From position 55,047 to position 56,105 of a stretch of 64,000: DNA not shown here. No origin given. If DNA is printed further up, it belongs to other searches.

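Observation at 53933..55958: Uncharacterised two-gene module: opine-dehydrogenase-family enzyme plus Asp/Glu/hydantoin-racemase-superfamily enzyme, divergent from an orphan MetQ lipoprotein and LysR regulator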

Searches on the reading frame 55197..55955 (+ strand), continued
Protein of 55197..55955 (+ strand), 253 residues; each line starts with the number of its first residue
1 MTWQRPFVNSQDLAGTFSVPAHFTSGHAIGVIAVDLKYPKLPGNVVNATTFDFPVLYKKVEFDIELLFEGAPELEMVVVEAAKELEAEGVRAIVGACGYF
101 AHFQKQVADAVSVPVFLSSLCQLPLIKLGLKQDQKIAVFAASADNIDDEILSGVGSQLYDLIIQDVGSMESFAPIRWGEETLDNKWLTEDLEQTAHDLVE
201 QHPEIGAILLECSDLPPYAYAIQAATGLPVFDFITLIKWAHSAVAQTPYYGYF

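Call 50: find_encoding_contigs(protein=P0391, flank=7000, max_places=2)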
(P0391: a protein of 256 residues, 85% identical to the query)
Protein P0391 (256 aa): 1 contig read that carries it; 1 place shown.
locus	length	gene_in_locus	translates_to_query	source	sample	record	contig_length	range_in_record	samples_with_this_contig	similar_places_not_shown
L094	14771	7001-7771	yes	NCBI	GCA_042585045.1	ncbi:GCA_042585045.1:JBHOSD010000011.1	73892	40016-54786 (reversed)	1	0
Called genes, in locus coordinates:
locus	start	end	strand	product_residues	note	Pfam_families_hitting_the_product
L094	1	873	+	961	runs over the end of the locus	PF13620:CarboxypepD_reg, PF13715:CarbopepD_reg_2 (weak), PF25183:OMP_b-brl_4, PF00593:TonB_dep_Rec_b-barrel (weak)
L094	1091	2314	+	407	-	PF01979:Amidohydro_1, PF07969:Amidohydro_3 (weak)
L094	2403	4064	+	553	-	PF03577:Peptidase_C69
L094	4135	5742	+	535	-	PF07364:DUF1485, PF07171:MlrC_C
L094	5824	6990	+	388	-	PF00144:Beta-lactamase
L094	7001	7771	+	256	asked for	PF01177:Asp_Glu_race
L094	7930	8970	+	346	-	PF13486:Dehalogenase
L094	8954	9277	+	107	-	-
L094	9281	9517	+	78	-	-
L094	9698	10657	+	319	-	PF05853:BKACE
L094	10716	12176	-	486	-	PF00324:AA_permease, PF13520:AA_permease_2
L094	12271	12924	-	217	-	PF00392:GntR, PF07729:FCD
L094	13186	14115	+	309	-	PF02737:3HCDH_N, PF03446:NAD_binding_2 (weak), PF00725:3HCDH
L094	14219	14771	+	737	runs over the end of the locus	PF01804:Penicil_amidase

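Call 51: find_encoding_contigs(protein=P0475, flank=7000, max_places=2)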
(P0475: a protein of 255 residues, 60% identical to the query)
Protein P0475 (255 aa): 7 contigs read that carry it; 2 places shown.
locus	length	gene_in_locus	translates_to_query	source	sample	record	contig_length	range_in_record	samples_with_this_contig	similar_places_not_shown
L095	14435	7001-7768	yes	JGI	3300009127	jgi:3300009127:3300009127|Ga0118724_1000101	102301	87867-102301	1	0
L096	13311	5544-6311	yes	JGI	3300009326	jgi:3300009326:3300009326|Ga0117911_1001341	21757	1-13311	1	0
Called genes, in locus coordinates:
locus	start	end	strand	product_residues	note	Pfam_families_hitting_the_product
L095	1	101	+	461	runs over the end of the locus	PF03972:MmgE_PrpD_N, PF19305:MmgE_PrpD_C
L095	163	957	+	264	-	PF00106:adh_short, PF08659:KR, PF13561:adh_short_C2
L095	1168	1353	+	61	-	PF01361:Tautomerase, PF14552:Tautomerase_2 (weak)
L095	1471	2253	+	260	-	PF01791:DeoC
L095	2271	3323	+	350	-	PF08240:ADH_N, PF01262:AlaDh_PNT_C (weak), PF16912:Glu_dehyd_C, PF00107:ADH_zinc_N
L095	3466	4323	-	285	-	PF02645:DegV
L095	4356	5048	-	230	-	PF00106:adh_short, PF08659:KR, PF13561:adh_short_C2, PF13187:Fer4_9 (faint), PF12838:Fer4_7 (faint), PF00037:Fer4 (weak), PF12837:Fer4_6, PF13237:Fer4_10 (faint)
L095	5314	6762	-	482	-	PF06253:MTTB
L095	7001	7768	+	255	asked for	PF01177:Asp_Glu_race (weak)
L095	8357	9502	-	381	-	PF04015:DUF362, PF12797:Fer4_2 (faint), PF13237:Fer4_10 (weak), PF00037:Fer4 (faint), PF12838:Fer4_7 (weak)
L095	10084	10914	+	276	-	PF01208:URO-D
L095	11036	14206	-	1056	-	PF25596:CPSase_L_D1, PF02222:ATP-grasp, PF02786:CPSase_L_D2, PF07478:Dala_Dala_lig_C, PF02787:CPSase_L_D3, PF25596:CPSase_L_D1, PF02786:CPSase_L_D2, PF02222:ATP-grasp, +5 more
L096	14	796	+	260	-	PF01791:DeoC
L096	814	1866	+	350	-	PF08240:ADH_N, PF01262:AlaDh_PNT_C (weak), PF16912:Glu_dehyd_C, PF00107:ADH_zinc_N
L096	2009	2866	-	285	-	PF02645:DegV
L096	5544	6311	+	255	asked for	PF01177:Asp_Glu_race (weak)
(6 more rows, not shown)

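Call 53: predict_structure(alignment_id=A2)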
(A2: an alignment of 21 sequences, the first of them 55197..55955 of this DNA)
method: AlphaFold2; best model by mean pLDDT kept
length: 253 residues; sequences in the alignment: 21
mean_pLDDT: 81.8   pTM: 0.79
mean pLDDT of the five models: 81.8, 81.1, 80.2, 78.7, 72.8
residues with pLDDT >= 90: 114; 70-90: 90; 50-70: 25; < 50: 24
segments of 3 or more residues with pLDDT < 50: 1-3, 21-25, 38-47, 248-253
pLDDT, mean of each block of 10 residues (from residue 1): 56 66 58 66 48 82 75 90 90 88 93 92 95 96 87 91 93 75 86 97 98 85 96 91 62 35
secondary structure, 60 per line:
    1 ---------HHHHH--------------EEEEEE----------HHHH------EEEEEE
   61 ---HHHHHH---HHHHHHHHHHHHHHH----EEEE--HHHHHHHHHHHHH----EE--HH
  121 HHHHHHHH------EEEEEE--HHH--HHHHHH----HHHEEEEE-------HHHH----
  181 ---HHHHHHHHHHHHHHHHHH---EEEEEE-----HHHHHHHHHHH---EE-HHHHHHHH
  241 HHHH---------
elements in order: H10-14 E29-34 H45-48 E55-60 H64-69 H73-87 E92-95 H98-110 H119-128 E135-140 H148-153 E161-165 H173-176 H184-201 E205-210 H216-226 H233-244

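Call 55: fold_search(model_id=the predicted structure, library=pdb)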
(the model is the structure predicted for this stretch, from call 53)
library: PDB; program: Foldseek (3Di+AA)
matches with E <= 10: 1267; with E <= 0.001: 90
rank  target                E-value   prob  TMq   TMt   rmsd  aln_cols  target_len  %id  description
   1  2zsk_A                3.6e-07  1.00  0.57  0.62   5.3       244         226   18  Crystal structure of PH1733, an aspartate racemase homologue, from Pyrococcus horikoshii OT3 (released 2008-10-21)
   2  5evc_A                1.2e-06  1.00  0.60  0.64   5.2       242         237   14  Crystal structure of putative aspartate racemase from Salmonella Typhimurium complexed with sulfate and potassium (released 2015-12-02)
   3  1jfl_A                1.3e-06  1.00  0.57  0.62   5.1       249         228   16  CRYSTAL STRUCTURE DETERMINATION OF ASPARTATE RACEMASE FROM AN ARCHAEA (released 2002-06-05)
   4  5hj7_A                1.5e-06  1.00  0.56  0.56   6.1       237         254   14  Glutamate Racemase Mycobacterium tuberculosis (MurI) with bound D-glutamate, 2.3 Angstrom resolution, X-ray diffractio (released 2016-05-25)
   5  2eq5_A                1.6e-06  1.00  0.57  0.65   4.7       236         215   22  Crystal structure of hydantoin racemase from Pyrococcus horikoshii OT3 (released 2007-10-02)
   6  2eq5_B                1.8e-06  1.00  0.54  0.62   4.9       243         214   20  Crystal structure of hydantoin racemase from Pyrococcus horikoshii OT3 (released 2007-10-02)
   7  3s81_B                1.9e-06  1.00  0.61  0.64   4.7       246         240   14  Crystal Structure of Putative Aspartate Racemase from Salmonella Typhimurium (released 2011-06-15)
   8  3s7z_B                2.6e-06  1.00  0.60  0.64   4.9       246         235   15  Crystal Structure of Putative Aspartate Racemase from Salmonella Typhimurium Complexed with Succinate (released 2011-10-05)
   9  3ixm                  3.2e-06  1.00  0.51  0.54   6.8       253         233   18  Structure of the Gly74Cys mutant of arylmalonate decarboxylase in the sulfate ion associated form (released 2010-02-23)
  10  3s7z_A                3.4e-06  1.00  0.60  0.64   4.9       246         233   15  Crystal Structure of Putative Aspartate Racemase from Salmonella Typhimurium Complexed with Succinate (released 2011-10-05)
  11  3s81_D                3.8e-06  1.00  0.60  0.65   4.8       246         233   15  Crystal Structure of Putative Aspartate Racemase from Salmonella Typhimurium (released 2011-06-15)
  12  3s81_A                4.1e-06  1.00  0.61  0.66   4.7       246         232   14  Crystal Structure of Putative Aspartate Racemase from Salmonella Typhimurium (released 2011-06-15)
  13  3ojc_A                4.3e-06  1.00  0.57  0.62   6.1       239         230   15  Crystal structure of a putative Asp/Glu Racemase from Yersinia pestis (released 2010-09-15)
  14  2vlb_C                4.3e-06  1.00  0.50  0.53   6.1       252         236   17  Structure of unliganded arylmalonate decarboxylase (released 2008-03-18)
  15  2eq5_D                4.6e-06  1.00  0.54  0.66   5.1       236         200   20  Crystal structure of hydantoin racemase from Pyrococcus horikoshii OT3 (released 2007-10-02)
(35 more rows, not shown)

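Call 56: search_solved_structures(query=A2, max_evalue=1, show_alignments=4)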
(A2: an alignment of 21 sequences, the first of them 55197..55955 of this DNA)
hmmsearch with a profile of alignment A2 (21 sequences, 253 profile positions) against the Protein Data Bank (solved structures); distinct sequences matched with E-value up to 1: 3.
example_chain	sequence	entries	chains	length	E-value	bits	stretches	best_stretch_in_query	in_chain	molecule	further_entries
2eq5_A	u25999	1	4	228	0.0011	21.6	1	40-116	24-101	228aa long hypothetical hydantoin racemase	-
2zsk_A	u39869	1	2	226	0.039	16.5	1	69-217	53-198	226aa long hypothetical aspartate racemase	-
1jfl_A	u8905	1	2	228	0.32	13.5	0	76-116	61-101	ASPARTATE RACEMASE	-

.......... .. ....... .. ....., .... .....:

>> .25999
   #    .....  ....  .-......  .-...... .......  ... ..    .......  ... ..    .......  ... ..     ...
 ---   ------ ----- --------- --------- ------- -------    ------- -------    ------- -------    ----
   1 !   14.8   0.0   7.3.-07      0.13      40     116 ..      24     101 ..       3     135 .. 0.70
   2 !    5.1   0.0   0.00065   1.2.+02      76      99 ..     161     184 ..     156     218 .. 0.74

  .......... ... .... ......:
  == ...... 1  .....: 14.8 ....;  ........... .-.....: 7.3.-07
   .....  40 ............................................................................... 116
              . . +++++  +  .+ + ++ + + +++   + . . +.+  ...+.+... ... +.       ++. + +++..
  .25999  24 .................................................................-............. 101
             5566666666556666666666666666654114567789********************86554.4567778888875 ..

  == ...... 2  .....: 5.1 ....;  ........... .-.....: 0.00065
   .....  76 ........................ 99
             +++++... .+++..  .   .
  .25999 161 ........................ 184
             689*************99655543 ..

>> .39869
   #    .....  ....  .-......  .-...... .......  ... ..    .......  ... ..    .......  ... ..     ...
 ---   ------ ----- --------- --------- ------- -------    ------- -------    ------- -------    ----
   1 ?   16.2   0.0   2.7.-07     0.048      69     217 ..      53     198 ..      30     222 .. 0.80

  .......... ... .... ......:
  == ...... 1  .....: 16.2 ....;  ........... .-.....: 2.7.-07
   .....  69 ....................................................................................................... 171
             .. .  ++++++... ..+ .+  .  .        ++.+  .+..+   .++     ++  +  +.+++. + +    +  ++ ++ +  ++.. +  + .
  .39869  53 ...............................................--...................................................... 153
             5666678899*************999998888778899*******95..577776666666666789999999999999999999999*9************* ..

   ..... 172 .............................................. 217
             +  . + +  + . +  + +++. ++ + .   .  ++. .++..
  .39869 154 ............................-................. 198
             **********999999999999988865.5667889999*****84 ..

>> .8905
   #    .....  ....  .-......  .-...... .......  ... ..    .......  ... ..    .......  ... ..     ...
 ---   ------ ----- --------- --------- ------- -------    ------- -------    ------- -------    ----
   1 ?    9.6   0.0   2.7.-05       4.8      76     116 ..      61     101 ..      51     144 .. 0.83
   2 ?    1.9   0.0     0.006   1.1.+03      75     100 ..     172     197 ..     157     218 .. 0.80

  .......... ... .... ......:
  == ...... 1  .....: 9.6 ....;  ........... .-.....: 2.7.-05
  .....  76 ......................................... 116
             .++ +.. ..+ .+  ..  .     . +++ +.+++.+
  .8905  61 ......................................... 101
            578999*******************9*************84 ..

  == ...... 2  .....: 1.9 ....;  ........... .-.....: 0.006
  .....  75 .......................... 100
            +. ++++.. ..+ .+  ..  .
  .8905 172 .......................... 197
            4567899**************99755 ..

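Call 58: search_protein_families(library=ncbifam, proteins=[L094:1091-2311:+, L094:5824-6987:+], max_evalue=0.00001)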
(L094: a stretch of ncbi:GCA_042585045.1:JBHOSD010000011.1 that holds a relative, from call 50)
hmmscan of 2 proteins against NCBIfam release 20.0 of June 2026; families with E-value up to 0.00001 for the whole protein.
L094:1091-2311:+ (407 aa): 29 families (the best 25 are shown)
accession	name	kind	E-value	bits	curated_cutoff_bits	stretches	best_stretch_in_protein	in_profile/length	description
NF051886.1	XaaProDiPepCaul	equivalog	3.7e-46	157.9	500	1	36-405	6-398/398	Xaa-Pro dipeptidase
TIGR01224.1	hutI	equivalog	5.4e-20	71.5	298.15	2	48-103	3-58/377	imidazolonepropionase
NF006689.0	PRK09237.1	equivalog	9.7e-16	57.3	371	1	33-131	8-95/383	amidohydrolase/deacetylase family metallohydrolase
NF006056.0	PRK08204.1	subfamily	1e-13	50.9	391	1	48-94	24-67/449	hypothetical protein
NF009060.0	PRK12394.1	equivalog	3e-13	49.3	442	0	335-380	293-338/381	metallo-dependent hydrolase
NF005557.0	PRK07228.1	equivalog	4e-12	45.6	522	0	344-387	338-381/445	5'-deoxyadenosine deaminase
TIGR00221.1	nagA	equivalog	7.6e-12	44.8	225.65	0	43-122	16-91/380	N-acetylglucosamine-6-phosphate deacetylase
NF006679.0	PRK09228.1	subfamily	3.1e-11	42.7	351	1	48-95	31-80/433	guanine deaminase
TIGR02967.1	guan_deamin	equivalog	7.2e-11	41.7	375.4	0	48-101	6-61/401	guanine deaminase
TIGR02033.1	D-hydantoinase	equivalog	1.6e-09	37.3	393.25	1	33-97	4-63/454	dihydropyrimidinase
NF005211.0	PRK06687.1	equivalog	1.6e-09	37.1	703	1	44-95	17-68/419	TRZ/ATZ family protein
NF006055.0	PRK08203.1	equivalog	3.7e-09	35.6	532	0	48-94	26-71/455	8-oxoguanine deaminase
NF005540.0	PRK07203.1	equivalog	4.3e-09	35.5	444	1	35-94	7-68/444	putative aminohydrolase SsnA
TIGR03314.1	Se_ssnA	subfamily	4.4e-09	35.7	455.5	0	43-94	14-67/441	putative selenium metabolism protein SsnA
NF012037.0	PRK15493.1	equivalog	1.7e-08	33.7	779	0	72-95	46-69/435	bifunctional S-methyl-5'-thioadenosine deaminase/S-adenosylhomocysteine deaminase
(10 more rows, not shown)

L094:5824-6987:+ (388 aa): 43 families (the best 25 are shown)
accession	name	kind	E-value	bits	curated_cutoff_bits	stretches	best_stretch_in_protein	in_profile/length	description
NF007943.0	PRK10662.1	equivalog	4.4e-23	81.5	266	1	7-360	5-352/380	D-alanyl-D-alanine-carboxypeptidase/endopeptidase AmpH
NF052559.1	MthAcHydAcmB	equivalog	2.4e-20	72.6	550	2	45-121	18-94/391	methyl acetate hydrolase AcmB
NF033085.1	bla_class_C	equivalog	1.6e-19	69.9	415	1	37-280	7-233/356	class C beta-lactamase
NF012102.1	blaDHA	exception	2.6e-17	63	800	1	17-278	12-253/379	DHA family class C beta-lactamase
NF012173.1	CMY2-MIR-ACT-EC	exception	3.3e-17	62.4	680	1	16-293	7-269/380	CMY2/MIR/ACT/EC family class C beta-lactamase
NF009622.0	PRK13128.1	equivalog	8.3e-17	60.9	443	1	42-366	13-316/518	D-aminopeptidase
NF040478.1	blaLAQ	exception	2.5e-16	59.6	850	1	35-292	24-267/380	LAQ family class C beta-lactamase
NF038366.1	blaSFDC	exception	4.6e-16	58.8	840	1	35-299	25-275/382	SFDC family class C beta-lactamase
NF000191.1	CMY2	exception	8.1e-16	57.8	800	1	19-294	12-270/381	CMY-2 family class C beta-lactamase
NF000397.2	blaACC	exception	1.3e-15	57.3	850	1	42-297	38-273/385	ACC family cephalosporin-hydrolyzing class C beta-lactamase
NF038238.1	blaBUT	exception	1.8e-15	56.9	850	1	18-294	9-272/383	BUT family class C beta-lactamase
NF000185.2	BlaEC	exception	2.2e-15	56.5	850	1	27-293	17-265/377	BlaEC family class C beta-lactamase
NF053709.1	blaAKO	exception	5.5e-15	55.2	875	1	48-280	42-256/381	AKO family class C beta-lactamase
NF041662.1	ampC_Kaer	exception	6.2e-15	54.8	825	1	28-277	19-253/381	AmpC-Kaer family extended-spectrum class C beta-lactamase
NF000385.4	blaACT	exception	2.2e-14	53.2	810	1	18-257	9-237/380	ACT family cephalosporin-hydrolyzing class C beta-lactamase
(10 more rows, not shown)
